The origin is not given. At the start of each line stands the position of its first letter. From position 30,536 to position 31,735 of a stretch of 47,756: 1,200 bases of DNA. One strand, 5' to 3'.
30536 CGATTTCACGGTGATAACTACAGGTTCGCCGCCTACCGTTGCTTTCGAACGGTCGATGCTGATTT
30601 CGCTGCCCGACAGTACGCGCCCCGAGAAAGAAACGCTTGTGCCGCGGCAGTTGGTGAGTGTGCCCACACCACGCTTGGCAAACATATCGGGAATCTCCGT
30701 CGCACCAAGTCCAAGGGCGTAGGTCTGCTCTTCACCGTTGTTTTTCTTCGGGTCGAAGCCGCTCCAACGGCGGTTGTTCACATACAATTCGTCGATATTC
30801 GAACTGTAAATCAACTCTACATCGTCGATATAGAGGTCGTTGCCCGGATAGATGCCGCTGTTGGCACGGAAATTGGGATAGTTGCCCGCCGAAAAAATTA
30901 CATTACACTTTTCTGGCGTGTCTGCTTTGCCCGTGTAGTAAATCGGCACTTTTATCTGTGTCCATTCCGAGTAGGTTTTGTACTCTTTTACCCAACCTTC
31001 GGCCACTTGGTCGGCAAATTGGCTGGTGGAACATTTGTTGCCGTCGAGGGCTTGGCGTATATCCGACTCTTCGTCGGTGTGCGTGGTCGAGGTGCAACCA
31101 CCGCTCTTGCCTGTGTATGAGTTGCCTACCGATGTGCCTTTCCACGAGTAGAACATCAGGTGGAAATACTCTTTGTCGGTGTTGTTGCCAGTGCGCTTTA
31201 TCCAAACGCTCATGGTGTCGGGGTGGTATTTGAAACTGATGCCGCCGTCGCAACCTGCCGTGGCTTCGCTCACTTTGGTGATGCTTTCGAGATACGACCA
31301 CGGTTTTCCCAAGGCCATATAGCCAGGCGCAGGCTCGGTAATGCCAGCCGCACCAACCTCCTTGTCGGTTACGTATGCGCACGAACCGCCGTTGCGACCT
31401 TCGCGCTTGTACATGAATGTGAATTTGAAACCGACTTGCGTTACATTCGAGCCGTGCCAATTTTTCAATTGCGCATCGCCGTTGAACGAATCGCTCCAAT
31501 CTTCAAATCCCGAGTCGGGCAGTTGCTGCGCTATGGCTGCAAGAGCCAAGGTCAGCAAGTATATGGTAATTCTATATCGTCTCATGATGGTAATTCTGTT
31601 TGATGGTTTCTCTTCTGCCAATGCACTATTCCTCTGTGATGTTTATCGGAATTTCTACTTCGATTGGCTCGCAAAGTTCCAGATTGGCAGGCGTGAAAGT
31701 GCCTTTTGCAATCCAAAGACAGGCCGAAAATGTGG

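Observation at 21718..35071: A 13.4-kb promoter-to-terminator unit encoding only an orphan ORF and two huge repeat proteins: candidate uncharacterised T9SS surface system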

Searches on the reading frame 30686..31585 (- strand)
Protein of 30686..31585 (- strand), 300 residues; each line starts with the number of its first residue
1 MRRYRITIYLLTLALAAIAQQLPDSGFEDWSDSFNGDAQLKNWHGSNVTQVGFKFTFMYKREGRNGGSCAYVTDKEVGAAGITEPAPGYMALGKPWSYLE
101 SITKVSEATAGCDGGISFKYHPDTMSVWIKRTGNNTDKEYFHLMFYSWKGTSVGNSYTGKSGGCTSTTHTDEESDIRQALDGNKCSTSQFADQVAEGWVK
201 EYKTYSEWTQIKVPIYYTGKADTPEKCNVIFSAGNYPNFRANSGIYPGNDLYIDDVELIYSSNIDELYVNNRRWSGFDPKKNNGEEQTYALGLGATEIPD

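Call 13: search_protein_families(library=pfam, proteins=[window:30686-31585:-], max_evalue=10)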
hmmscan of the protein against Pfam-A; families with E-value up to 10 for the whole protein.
seq(300 aa): 0 families
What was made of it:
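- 30809..31525 (-): Giant domain A (aa 21-259): PCMD-type beta-jelly roll, the putative glycan-binding head. The window copy itself has no HMM hit (call 13).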

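Call 14: search_protein_families(library=ncbifam, proteins=[window:30686-31585:-], max_evalue=10)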
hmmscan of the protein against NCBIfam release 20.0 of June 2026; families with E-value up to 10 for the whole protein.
seq(300 aa): 0 families
